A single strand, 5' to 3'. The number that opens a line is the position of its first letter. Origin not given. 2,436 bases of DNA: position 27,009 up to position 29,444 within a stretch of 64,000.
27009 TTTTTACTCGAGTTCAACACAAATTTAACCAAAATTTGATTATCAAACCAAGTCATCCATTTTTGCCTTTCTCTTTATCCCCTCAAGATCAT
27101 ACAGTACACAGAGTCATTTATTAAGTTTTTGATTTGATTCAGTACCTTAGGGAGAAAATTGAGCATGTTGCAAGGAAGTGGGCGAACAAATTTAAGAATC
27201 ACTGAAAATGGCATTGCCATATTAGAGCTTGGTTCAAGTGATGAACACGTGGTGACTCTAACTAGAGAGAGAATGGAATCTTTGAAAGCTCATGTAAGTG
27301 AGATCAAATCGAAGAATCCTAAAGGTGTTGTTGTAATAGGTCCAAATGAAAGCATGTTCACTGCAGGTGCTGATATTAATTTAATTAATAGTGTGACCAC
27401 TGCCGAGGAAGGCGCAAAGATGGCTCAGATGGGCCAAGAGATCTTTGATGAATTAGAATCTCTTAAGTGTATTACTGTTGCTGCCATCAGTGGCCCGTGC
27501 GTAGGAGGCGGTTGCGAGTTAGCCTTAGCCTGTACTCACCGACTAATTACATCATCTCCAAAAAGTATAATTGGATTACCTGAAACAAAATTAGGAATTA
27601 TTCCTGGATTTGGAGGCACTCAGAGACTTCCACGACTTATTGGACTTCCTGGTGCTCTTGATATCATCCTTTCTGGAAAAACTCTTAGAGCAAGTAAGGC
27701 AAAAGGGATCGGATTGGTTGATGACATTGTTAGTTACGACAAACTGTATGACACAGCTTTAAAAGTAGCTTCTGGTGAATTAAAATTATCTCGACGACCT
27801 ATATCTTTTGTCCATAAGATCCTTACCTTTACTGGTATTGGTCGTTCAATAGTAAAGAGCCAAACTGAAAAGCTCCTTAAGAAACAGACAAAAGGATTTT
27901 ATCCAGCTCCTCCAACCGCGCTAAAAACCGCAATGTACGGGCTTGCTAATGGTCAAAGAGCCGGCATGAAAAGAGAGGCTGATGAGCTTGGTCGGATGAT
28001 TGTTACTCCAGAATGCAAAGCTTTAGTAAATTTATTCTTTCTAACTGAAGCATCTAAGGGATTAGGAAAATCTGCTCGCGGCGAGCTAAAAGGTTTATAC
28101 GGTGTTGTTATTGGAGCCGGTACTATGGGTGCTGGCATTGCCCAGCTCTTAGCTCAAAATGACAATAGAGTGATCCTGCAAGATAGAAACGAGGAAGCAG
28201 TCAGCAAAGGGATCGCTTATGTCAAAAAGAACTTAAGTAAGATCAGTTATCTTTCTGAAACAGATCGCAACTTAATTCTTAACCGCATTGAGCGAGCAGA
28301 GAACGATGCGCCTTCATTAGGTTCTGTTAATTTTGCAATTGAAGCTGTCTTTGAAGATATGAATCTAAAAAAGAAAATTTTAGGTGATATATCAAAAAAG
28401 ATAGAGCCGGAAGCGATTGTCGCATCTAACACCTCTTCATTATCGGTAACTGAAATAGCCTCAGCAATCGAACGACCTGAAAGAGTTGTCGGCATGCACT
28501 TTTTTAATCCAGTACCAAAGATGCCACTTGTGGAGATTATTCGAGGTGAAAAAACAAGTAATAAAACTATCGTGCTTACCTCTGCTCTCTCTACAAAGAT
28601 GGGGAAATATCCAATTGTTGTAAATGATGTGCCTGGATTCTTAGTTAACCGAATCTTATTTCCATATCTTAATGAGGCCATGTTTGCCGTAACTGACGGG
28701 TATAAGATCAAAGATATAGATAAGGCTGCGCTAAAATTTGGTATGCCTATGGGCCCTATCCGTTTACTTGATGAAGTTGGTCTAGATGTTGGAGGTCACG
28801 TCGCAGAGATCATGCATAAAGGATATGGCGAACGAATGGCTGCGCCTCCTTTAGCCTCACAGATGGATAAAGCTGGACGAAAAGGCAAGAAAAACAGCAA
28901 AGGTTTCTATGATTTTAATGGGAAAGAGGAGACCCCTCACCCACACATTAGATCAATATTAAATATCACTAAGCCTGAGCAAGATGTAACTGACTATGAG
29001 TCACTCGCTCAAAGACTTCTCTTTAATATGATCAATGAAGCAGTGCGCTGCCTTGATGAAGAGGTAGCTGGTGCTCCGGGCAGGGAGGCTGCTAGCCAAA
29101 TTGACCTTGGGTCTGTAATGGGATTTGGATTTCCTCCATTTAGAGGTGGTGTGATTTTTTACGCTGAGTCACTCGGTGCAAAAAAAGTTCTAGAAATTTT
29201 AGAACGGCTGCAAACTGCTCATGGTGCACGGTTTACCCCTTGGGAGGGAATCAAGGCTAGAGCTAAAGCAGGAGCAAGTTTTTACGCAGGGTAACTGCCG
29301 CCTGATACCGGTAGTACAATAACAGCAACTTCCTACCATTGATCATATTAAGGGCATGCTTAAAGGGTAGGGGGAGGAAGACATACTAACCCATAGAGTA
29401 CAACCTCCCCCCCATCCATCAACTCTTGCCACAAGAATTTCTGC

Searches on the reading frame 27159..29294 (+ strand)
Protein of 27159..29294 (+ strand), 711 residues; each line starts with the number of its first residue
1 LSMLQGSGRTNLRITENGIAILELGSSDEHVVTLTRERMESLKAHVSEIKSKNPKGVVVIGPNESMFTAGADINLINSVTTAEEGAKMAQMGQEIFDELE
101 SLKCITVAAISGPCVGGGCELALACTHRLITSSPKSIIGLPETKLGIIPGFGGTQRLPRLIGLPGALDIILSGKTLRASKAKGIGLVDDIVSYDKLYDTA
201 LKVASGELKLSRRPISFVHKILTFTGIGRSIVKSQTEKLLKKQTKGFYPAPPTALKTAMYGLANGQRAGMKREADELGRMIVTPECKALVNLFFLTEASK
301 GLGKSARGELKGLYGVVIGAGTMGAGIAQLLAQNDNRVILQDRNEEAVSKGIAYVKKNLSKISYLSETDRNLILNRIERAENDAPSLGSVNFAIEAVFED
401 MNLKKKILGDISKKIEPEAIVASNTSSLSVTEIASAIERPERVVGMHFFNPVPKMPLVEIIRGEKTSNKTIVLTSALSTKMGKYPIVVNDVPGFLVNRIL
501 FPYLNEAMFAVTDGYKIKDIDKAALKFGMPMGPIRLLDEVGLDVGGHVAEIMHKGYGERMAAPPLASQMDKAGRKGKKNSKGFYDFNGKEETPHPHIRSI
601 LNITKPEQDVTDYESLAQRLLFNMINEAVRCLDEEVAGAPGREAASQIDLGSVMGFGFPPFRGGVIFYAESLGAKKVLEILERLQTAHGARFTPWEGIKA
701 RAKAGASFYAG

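Call 37: search_protein_families(library=pfam, proteins=[window:27159-29294:+], max_evalue=0.00001)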
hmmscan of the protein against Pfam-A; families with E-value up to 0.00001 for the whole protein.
window:27159-29294:+ (711 aa): 4 families
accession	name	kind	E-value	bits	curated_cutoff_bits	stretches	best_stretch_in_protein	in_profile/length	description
PF02737.24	3HCDH_N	-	1.9e-55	188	22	1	317-491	4-180/180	3-hydroxyacyl-CoA dehydrogenase, NAD binding domain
PF00725.27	3HCDH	-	1.8e-33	115.4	22.1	1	493-585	1-96/97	3-hydroxyacyl-CoA dehydrogenase, C-terminal domain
PF00378.25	ECH_1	-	1.1e-32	113.8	27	1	17-219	4-202/251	Enoyl-CoA hydratase/isomerase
PF16113.10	ECH_2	-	3.9e-17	63.2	27.2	1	33-200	14-181/335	Enoyl-CoA hydratase/isomerase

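Call 65: search_protein_families(library=ncbifam, proteins=[window:27159-29294:+], max_evalue=1e-20)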
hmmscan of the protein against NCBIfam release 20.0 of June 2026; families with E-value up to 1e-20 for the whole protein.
window:27159-29294:+ (711 aa): 38 families (the best 25 are shown)
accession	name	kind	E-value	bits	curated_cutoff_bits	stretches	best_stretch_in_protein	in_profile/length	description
NF008363.0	PRK11154.1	equivalog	4.7e-203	676.2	869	1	11-710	8-707/708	fatty acid oxidation complex subunit alpha FadJ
TIGR02440.1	FadJ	equivalog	1.8e-189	631.4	968.45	1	11-709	3-699/699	fatty acid oxidation complex subunit alpha FadJ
NF008727.0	PRK11730.1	equivalog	6.2e-166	553.7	870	1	9-710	7-715/717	fatty acid oxidation complex subunit alpha FadB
TIGR02441.1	fa_ox_alpha_mit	equivalog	2.4e-151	505.3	964.65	1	15-709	19-737/737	fatty acid oxidation complex subunit alpha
TIGR02437.1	FadB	equivalog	7.2e-144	480.8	933.55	1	11-709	9-714/714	fatty acid oxidation complex subunit alpha FadB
NF004474.0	PRK05808.1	subfamily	1.5e-85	286.9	408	1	316-586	7-282/283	3-hydroxybutyryl-CoA dehydrogenase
NF006124.0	PRK08268.1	subfamily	9.4e-80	269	508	1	317-597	12-298/507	3-hydroxyacyl-CoA dehydrogenase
NF005715.0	PRK07530.1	equivalog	1.8e-71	240.9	420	1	317-593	9-290/292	3-hydroxybutyryl-CoA dehydrogenase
NF006722.0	PRK09260.1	equivalog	3.5e-68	229.9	429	1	316-592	6-287/289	3-hydroxyacyl-CoA dehydrogenase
NF005875.0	PRK07819.1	subfamily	3.2e-64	217.1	319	1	317-586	10-286/287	3-hydroxybutyryl-CoA dehydrogenase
TIGR02279.1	PaaC-3OHAcCoADH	equivalog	1.1e-63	215.8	669.4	1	316-595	9-294/503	3-hydroxyacyl-CoA dehydrogenase PaaH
NF004699.0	PRK06035.1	equivalog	8e-61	205.8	500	1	317-590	8-294/294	3-hydroxyacyl-CoA dehydrogenase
NF052272.1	Staph_FadB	exception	2.8e-49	168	999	1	317-590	8-292/752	3-hydroxyacyl-CoA dehydrogenase/crotonase FadB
NF006125.0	PRK08269.1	equivalog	1.1e-46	159.4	427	1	317-590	10-300/334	3-hydroxybutyryl-CoA dehydrogenase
NF042925.1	FHMPC_DH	equivalog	1.2e-44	152.8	500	1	317-588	5-282/304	5-formyl-3-hydroxy-2-methylpyridine 4-carboxylate 5-dehydrogenase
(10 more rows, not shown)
